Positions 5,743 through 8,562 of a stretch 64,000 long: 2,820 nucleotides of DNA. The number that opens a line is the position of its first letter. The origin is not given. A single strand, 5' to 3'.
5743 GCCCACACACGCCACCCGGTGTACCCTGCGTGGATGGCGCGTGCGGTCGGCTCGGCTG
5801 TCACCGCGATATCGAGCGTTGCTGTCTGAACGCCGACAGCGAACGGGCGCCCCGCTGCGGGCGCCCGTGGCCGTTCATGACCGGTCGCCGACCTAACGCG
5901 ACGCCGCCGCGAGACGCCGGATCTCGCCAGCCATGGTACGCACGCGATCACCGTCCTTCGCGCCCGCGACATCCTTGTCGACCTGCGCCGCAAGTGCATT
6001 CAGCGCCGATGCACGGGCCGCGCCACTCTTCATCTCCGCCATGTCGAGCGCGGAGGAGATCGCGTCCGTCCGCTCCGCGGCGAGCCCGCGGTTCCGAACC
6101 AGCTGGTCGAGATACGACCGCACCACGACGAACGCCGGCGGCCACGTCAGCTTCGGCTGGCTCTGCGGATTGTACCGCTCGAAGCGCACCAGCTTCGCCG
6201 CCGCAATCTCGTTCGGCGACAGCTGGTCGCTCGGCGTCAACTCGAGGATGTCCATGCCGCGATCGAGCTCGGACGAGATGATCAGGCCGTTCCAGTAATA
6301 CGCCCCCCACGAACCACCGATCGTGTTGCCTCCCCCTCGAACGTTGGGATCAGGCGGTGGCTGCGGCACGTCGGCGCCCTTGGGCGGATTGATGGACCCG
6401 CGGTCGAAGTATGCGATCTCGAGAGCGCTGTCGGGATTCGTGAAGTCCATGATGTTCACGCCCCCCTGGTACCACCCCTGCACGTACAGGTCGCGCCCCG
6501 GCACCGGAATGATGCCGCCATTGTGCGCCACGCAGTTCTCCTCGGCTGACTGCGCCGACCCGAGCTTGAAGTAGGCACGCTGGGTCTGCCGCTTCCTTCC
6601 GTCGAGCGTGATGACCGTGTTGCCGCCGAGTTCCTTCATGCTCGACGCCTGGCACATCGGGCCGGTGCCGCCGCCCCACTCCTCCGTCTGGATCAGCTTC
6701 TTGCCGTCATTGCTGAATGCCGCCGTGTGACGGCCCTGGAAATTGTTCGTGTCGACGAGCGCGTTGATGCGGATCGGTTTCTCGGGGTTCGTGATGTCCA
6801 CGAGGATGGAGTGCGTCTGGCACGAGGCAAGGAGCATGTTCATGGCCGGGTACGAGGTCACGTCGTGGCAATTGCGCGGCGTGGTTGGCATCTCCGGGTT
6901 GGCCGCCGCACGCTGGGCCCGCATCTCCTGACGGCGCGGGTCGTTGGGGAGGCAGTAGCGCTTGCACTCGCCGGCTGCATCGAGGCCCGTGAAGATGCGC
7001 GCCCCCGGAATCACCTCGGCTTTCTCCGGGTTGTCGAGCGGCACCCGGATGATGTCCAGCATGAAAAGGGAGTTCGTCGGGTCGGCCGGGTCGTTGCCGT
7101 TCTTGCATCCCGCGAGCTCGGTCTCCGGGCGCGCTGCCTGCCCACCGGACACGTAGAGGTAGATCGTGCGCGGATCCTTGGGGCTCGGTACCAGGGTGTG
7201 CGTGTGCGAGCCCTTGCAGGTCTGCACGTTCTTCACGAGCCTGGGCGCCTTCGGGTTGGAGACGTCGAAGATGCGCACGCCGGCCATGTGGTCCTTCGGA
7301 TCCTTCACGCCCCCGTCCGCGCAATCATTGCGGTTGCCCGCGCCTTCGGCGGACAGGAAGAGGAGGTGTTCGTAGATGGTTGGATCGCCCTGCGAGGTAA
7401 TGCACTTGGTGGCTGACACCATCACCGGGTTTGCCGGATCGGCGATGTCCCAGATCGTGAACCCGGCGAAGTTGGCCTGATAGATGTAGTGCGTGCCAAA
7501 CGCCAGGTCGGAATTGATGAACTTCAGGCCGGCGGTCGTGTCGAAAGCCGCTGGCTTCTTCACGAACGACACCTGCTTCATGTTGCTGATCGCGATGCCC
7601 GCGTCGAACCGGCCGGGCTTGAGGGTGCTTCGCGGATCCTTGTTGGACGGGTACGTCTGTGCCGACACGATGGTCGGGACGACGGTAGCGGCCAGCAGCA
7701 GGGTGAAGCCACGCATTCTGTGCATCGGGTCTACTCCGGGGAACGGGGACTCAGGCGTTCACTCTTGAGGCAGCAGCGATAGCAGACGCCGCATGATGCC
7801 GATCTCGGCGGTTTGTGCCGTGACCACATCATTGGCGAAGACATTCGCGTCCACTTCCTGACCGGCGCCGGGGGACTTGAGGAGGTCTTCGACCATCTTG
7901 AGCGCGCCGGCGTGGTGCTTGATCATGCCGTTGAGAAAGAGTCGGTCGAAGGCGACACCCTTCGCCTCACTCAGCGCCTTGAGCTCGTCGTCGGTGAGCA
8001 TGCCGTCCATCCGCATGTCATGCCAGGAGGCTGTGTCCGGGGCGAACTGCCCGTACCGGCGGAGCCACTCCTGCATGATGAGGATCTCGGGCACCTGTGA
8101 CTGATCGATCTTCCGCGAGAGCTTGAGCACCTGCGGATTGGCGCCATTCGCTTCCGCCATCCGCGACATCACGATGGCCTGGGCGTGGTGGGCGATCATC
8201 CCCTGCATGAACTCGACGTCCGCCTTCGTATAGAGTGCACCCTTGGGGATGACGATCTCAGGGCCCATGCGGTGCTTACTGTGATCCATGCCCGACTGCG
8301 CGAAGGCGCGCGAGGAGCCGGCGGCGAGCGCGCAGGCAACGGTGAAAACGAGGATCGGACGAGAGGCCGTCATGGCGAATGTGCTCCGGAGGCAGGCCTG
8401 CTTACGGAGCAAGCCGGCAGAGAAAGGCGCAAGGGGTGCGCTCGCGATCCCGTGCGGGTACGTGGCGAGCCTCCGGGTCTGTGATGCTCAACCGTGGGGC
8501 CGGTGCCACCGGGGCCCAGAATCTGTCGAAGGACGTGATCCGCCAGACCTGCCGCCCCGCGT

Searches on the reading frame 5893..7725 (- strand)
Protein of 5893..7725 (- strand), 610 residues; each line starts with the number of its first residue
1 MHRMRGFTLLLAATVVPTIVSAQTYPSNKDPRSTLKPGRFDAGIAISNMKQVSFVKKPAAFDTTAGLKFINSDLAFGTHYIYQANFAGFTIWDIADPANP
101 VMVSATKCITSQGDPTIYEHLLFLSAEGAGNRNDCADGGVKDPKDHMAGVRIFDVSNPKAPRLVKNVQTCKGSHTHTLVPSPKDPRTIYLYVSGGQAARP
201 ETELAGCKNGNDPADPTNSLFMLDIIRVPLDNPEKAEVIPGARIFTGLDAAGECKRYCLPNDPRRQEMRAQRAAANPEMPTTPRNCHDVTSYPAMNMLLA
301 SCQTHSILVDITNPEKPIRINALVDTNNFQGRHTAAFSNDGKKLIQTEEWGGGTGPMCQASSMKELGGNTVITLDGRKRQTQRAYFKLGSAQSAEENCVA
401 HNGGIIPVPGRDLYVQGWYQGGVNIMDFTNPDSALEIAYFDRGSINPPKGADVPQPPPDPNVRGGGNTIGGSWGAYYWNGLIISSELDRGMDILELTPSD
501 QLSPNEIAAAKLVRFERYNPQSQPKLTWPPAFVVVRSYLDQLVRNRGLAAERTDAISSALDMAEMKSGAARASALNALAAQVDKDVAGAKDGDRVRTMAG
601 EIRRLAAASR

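Call 52: search_protein_families(library=pfam, proteins=[window:5893-7725:-], max_evalue=0.00001)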
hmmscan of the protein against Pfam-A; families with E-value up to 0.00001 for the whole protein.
window:5893-7725:- (610 aa): 1 family
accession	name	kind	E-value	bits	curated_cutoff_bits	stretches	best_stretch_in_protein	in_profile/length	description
PF08309.17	LVIVD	-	3e-06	26.9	20.2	0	79-104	12-38/42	LVIVD repeat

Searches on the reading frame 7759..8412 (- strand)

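Call 52: search_protein_families(library=pfam, proteins=[window:7759-8412:-], max_evalue=0.00001)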
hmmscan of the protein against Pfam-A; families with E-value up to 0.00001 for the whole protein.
window:7759-8412:- (217 aa): 2 families
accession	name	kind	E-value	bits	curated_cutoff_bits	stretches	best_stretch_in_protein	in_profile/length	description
PF03713.19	DUF305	-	1.1e-39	136.4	27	1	65-211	1-151/151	Domain of unknown function (DUF305)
PF13628.12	DUF4142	-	7.6e-08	33.2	27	1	64-187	2-117/138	Domain of unknown function (DUF4142)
